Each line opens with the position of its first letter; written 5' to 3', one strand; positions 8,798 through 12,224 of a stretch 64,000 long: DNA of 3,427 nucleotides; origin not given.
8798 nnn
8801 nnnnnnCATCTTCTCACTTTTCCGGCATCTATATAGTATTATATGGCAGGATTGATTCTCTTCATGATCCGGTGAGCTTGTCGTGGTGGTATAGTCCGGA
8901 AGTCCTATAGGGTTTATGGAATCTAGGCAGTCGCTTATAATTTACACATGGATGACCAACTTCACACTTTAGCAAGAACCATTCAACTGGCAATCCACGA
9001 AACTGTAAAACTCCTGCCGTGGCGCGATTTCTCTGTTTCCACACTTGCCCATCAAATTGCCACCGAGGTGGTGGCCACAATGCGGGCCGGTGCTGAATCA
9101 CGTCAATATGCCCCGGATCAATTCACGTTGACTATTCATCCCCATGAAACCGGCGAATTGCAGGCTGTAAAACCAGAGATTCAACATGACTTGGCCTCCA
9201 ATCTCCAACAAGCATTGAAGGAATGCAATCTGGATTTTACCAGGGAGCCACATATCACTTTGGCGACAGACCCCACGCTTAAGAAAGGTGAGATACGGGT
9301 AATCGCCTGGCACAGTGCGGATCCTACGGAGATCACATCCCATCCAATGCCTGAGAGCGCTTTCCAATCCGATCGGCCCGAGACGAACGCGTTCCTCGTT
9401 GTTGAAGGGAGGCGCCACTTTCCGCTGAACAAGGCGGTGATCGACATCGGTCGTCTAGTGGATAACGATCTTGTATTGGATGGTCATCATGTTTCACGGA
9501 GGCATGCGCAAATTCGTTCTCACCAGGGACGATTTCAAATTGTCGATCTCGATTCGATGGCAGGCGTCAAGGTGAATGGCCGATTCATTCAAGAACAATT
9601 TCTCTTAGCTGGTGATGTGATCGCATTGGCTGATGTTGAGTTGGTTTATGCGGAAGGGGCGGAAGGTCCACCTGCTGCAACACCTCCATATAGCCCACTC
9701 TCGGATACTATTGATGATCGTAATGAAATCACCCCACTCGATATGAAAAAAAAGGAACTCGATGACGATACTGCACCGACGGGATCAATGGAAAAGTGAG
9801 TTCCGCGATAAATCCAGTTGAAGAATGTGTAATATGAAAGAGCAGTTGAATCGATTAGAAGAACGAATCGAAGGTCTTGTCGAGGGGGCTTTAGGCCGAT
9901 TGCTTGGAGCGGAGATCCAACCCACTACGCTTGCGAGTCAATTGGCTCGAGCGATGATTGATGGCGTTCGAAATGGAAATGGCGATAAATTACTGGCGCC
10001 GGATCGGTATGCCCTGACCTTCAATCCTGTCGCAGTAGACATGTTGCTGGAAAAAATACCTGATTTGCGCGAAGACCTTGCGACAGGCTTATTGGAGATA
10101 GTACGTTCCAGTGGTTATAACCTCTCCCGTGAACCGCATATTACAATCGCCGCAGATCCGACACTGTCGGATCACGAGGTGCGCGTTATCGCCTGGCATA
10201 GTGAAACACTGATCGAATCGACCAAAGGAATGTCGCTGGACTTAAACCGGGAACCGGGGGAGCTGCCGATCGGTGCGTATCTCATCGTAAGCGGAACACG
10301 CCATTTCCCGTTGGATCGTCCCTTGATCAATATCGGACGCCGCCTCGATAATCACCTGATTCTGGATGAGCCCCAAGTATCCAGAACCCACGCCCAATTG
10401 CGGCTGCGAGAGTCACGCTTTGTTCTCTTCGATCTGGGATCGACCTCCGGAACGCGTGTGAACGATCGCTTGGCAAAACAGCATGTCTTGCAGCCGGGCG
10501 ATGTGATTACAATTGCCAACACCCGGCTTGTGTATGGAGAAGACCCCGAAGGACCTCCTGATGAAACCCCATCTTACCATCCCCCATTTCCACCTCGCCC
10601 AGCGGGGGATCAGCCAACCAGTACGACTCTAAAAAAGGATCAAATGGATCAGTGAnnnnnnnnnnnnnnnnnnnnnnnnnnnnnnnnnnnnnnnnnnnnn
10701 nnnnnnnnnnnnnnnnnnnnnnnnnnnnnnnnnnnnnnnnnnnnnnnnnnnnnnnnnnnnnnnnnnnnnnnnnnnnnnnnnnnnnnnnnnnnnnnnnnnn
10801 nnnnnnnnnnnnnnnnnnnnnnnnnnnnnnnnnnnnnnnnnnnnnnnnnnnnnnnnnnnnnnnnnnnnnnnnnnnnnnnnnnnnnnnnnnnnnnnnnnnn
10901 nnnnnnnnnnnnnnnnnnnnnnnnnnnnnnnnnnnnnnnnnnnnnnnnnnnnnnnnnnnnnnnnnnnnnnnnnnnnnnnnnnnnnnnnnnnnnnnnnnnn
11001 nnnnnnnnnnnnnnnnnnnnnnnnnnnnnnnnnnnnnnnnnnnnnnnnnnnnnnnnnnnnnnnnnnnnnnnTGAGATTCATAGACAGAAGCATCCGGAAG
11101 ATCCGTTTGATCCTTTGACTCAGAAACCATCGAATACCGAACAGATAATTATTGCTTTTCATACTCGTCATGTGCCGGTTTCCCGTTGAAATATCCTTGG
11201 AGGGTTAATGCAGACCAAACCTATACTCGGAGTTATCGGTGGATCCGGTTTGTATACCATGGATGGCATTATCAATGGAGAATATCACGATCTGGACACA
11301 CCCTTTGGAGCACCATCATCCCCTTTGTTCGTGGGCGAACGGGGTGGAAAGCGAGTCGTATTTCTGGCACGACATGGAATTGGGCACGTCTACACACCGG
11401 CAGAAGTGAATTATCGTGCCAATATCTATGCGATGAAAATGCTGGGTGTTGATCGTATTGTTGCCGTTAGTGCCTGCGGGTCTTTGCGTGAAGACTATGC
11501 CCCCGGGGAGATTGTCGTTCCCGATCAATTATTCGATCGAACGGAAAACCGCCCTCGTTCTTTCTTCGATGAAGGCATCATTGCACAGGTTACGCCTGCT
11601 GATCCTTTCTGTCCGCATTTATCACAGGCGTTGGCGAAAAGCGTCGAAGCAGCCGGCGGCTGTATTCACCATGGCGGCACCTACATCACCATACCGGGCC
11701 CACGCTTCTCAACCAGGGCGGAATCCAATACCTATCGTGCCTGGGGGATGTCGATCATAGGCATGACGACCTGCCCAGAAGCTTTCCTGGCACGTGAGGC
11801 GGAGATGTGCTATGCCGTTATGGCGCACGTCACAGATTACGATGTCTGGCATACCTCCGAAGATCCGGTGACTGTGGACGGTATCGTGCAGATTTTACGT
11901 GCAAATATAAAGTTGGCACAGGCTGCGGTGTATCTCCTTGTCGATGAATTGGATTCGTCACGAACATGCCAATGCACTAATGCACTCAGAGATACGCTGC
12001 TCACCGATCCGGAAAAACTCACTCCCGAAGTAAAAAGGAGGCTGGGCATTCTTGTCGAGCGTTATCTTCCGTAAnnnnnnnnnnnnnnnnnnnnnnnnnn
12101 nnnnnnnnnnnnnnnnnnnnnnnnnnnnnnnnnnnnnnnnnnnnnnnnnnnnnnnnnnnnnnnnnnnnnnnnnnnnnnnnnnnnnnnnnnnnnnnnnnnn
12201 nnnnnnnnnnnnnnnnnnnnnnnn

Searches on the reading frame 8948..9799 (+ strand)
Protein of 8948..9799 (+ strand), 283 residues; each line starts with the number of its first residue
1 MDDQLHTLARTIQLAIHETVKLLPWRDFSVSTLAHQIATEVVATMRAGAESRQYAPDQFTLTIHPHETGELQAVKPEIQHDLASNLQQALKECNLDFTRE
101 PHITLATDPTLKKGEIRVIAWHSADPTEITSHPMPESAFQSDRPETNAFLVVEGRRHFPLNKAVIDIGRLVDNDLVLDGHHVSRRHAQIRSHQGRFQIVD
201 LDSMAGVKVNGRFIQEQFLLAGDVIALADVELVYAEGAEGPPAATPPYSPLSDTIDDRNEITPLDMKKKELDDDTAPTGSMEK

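Call 56: search_protein_families(library=pfam, proteins=[window:8948-9799:+], max_evalue=0.00001)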
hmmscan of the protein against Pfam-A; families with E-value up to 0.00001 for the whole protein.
window:8948-9799:+ (283 aa): 3 families
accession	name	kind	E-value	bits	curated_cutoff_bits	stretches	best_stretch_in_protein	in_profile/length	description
PF00498.31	FHA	-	6.2e-15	55.8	20.7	1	166-227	2-66/67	FHA domain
PF12401.13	FhaA_N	-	9.1e-12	45.9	25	1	12-118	8-114/115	FhaA, N-terminal domain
PF16697.10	Yop-YscD_cpl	-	1.7e-09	38.2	33.2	1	157-232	11-88/94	Inner membrane component of T3SS, cytoplasmic domain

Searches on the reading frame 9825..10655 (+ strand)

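Call 56: search_protein_families(library=pfam, proteins=[window:9825-10655:+], max_evalue=0.00001)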
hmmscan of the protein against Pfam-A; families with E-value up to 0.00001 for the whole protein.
window:9825-10655:+ (276 aa): 3 families
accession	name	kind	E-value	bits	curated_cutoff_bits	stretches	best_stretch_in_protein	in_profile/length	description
PF12401.13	FhaA_N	-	8.1e-19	68.6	25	1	8-121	1-114/115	FhaA, N-terminal domain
PF00498.31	FHA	-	2.5e-17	63.5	20.7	1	169-230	2-66/67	FHA domain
PF16697.10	Yop-YscD_cpl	-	3.4e-11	43.7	33.2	1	159-236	10-89/94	Inner membrane component of T3SS, cytoplasmic domain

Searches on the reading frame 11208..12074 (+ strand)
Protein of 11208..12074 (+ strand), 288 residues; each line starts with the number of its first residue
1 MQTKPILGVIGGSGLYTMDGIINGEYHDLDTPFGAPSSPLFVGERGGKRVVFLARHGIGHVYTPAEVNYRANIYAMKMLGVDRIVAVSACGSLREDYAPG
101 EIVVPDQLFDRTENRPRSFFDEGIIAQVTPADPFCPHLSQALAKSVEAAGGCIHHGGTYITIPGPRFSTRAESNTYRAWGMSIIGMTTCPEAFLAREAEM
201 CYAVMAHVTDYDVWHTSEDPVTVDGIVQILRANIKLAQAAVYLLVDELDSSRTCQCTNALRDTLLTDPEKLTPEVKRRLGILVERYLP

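Call 56: search_protein_families(library=pfam, proteins=[window:11208-12074:+], max_evalue=0.00001)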
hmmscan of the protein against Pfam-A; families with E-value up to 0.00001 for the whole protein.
window:11208-12074:+ (288 aa): 1 family
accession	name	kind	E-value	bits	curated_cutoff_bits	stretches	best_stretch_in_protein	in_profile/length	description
PF01048.26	PNP_UDP_1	-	1.9e-43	149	25.1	1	7-239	2-226/233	Phosphorylase superfamily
